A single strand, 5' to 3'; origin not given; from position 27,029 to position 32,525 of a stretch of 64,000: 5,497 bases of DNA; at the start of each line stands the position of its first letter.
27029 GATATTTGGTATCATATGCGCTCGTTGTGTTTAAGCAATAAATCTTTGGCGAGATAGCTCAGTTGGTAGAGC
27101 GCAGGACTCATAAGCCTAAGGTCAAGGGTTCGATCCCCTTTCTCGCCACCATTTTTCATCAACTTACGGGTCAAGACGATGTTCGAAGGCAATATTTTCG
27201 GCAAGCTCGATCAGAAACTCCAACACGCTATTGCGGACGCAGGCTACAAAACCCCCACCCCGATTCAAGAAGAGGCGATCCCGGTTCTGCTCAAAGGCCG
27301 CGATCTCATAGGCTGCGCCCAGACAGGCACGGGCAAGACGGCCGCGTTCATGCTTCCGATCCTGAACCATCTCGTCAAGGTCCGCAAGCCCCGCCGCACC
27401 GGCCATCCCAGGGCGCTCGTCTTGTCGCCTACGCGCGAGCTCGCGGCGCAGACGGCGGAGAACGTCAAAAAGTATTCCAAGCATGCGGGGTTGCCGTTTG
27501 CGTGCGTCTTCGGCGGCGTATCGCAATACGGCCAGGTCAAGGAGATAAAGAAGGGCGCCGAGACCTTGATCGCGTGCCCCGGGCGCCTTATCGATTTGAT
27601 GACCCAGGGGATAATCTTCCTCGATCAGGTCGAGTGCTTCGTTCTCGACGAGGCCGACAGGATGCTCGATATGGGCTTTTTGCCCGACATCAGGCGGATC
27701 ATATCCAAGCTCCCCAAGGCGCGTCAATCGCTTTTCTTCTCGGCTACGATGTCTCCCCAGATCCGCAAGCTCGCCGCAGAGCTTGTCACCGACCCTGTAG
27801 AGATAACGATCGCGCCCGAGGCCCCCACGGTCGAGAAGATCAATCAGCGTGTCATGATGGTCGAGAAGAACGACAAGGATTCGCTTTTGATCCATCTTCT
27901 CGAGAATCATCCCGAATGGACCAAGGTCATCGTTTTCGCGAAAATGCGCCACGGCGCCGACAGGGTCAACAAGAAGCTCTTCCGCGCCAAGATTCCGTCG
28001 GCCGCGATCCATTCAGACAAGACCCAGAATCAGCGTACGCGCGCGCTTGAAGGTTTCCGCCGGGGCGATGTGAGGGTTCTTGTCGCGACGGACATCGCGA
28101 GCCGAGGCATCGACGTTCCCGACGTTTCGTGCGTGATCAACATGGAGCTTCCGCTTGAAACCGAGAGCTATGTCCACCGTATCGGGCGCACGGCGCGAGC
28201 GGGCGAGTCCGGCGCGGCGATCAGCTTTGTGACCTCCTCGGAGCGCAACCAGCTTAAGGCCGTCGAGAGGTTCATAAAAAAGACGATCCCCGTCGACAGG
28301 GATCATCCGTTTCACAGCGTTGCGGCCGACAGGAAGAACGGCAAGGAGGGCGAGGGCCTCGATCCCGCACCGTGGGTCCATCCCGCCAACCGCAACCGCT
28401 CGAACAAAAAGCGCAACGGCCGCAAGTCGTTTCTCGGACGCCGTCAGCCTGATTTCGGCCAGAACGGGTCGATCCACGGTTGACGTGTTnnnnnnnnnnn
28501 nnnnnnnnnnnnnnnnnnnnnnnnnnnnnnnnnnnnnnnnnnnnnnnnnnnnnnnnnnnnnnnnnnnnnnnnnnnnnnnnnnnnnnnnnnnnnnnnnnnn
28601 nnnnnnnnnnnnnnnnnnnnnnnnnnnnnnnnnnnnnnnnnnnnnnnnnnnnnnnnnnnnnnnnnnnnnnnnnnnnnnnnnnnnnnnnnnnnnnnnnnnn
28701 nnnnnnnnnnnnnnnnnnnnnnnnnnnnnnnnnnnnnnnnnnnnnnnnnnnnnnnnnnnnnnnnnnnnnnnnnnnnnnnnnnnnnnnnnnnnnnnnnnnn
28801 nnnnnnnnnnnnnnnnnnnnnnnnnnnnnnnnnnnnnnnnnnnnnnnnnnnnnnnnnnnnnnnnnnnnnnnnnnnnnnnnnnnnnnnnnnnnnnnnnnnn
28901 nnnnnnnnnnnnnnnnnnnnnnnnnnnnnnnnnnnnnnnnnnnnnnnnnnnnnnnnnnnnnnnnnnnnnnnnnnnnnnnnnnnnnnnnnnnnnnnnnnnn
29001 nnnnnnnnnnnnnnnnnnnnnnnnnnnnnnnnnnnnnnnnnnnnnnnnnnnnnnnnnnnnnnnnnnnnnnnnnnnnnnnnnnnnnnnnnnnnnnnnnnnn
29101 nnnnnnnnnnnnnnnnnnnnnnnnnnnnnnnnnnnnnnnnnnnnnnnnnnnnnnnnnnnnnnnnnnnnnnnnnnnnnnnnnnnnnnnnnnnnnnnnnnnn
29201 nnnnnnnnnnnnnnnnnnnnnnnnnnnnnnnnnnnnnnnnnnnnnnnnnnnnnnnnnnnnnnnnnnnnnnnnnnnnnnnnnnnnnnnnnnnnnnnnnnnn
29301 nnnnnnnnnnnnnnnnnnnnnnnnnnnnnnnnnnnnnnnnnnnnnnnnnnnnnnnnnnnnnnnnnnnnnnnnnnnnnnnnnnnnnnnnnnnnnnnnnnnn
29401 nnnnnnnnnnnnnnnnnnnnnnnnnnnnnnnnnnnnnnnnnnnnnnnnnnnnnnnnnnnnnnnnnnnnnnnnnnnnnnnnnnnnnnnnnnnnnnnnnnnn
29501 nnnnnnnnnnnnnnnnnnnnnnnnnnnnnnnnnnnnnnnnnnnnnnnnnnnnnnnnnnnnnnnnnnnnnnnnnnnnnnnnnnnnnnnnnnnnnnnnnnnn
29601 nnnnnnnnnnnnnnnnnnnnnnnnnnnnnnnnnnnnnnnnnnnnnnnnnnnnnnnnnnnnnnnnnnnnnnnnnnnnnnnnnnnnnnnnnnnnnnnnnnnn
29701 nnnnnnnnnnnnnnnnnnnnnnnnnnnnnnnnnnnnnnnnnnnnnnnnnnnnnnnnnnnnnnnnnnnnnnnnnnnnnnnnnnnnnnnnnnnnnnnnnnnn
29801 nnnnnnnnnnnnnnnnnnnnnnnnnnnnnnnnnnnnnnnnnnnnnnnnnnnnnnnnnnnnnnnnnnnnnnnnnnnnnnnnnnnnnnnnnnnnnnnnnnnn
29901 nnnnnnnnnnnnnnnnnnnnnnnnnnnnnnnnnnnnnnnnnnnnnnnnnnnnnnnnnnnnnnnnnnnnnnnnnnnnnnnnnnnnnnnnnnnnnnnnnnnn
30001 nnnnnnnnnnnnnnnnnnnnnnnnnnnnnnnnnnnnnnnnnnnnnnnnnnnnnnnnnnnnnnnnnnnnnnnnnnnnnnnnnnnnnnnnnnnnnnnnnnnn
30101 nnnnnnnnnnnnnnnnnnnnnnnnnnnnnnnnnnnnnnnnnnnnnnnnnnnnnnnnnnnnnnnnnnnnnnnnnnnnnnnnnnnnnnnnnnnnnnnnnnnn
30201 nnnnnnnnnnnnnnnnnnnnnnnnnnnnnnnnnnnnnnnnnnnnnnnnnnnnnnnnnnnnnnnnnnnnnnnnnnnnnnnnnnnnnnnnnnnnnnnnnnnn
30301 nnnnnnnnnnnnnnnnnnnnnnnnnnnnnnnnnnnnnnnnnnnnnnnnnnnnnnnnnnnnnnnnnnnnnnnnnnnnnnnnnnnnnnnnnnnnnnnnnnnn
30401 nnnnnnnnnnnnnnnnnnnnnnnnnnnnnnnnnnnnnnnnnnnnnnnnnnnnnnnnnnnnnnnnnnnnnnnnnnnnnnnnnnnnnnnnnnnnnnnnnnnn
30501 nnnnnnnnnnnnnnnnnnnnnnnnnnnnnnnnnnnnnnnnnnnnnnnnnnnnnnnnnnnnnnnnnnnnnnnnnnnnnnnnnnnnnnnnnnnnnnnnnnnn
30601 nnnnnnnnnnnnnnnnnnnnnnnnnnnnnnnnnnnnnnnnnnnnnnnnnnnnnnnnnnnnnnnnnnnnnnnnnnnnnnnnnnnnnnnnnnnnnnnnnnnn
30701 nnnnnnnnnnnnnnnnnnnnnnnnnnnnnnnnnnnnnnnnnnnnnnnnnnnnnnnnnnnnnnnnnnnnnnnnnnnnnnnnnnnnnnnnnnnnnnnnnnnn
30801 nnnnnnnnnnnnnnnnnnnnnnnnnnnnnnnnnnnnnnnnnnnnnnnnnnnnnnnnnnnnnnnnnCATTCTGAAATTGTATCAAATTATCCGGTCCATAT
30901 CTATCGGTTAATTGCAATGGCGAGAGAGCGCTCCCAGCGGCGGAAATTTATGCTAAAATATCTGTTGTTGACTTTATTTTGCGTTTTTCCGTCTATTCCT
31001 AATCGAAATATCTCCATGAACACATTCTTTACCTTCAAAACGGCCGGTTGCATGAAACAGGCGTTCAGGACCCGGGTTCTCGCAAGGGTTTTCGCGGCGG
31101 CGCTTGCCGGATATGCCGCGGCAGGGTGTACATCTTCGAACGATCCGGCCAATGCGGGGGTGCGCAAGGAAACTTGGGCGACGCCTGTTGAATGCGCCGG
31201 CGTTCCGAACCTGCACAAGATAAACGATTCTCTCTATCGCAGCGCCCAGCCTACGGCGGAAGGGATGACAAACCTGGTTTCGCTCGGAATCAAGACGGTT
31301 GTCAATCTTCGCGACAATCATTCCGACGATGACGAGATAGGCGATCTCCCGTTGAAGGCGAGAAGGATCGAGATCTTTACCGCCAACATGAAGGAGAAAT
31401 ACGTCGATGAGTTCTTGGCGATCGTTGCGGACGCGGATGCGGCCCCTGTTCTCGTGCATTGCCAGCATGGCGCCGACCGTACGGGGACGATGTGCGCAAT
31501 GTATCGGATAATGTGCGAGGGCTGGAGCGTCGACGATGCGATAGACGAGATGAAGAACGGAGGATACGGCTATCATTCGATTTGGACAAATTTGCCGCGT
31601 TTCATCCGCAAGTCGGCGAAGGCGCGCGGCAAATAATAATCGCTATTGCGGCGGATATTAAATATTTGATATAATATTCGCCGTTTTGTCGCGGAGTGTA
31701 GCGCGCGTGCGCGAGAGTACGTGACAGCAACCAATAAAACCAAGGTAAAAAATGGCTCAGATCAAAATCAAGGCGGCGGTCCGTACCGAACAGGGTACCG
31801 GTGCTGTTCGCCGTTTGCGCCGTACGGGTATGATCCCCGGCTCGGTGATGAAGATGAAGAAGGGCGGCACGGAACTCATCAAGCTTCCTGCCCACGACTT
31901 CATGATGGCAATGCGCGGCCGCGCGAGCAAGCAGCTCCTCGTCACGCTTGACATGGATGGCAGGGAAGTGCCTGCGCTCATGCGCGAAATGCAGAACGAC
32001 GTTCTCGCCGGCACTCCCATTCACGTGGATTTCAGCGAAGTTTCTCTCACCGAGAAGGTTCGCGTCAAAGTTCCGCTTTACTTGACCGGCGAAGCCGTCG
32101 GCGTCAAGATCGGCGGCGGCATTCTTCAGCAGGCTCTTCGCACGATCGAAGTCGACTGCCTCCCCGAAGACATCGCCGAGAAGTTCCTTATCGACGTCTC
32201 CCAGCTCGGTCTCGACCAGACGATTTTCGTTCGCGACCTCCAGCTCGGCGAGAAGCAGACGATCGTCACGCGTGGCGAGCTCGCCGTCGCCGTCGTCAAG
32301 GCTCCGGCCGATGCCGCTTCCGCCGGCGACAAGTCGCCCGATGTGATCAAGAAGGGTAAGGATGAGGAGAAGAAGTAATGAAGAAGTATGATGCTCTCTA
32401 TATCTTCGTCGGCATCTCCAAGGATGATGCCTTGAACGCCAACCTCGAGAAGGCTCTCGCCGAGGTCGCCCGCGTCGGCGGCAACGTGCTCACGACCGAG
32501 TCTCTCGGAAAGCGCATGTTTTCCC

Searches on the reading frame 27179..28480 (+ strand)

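Call 59: search_protein_families(library=pfam, proteins=[window:27179-28480:+], max_evalue=0.00001)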
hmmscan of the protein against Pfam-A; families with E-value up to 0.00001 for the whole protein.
window:27179-28480:+ (434 aa): 3 families
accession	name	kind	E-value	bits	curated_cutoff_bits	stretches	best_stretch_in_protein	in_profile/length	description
PF00270.35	DEAD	-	1.6e-51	174.8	26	1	27-197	1-166/167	DEAD/DEAH box helicase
PF00271.37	Helicase_C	-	6.5e-33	113.7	23.5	1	233-342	2-110/110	Helicase conserved C-terminal domain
PF04851.21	ResIII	-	8.9e-07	29.4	22.5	1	27-191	5-162/164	Type III restriction enzyme, res subunit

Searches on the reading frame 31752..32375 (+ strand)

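Call 59: search_protein_families(library=pfam, proteins=[window:31752-32375:+], max_evalue=0.00001)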
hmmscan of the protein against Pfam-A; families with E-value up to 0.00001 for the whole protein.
window:31752-32375:+ (208 aa): 2 families
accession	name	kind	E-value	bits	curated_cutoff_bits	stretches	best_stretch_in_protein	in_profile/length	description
PF14693.11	Ribosomal_TL5_C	-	4.6e-24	85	27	1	102-185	1-83/84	Ribosomal protein TL5, C-terminal domain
PF01386.24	Ribosomal_L25p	-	2.6e-17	63.5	23.6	1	6-94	1-82/82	Ribosomal L25p family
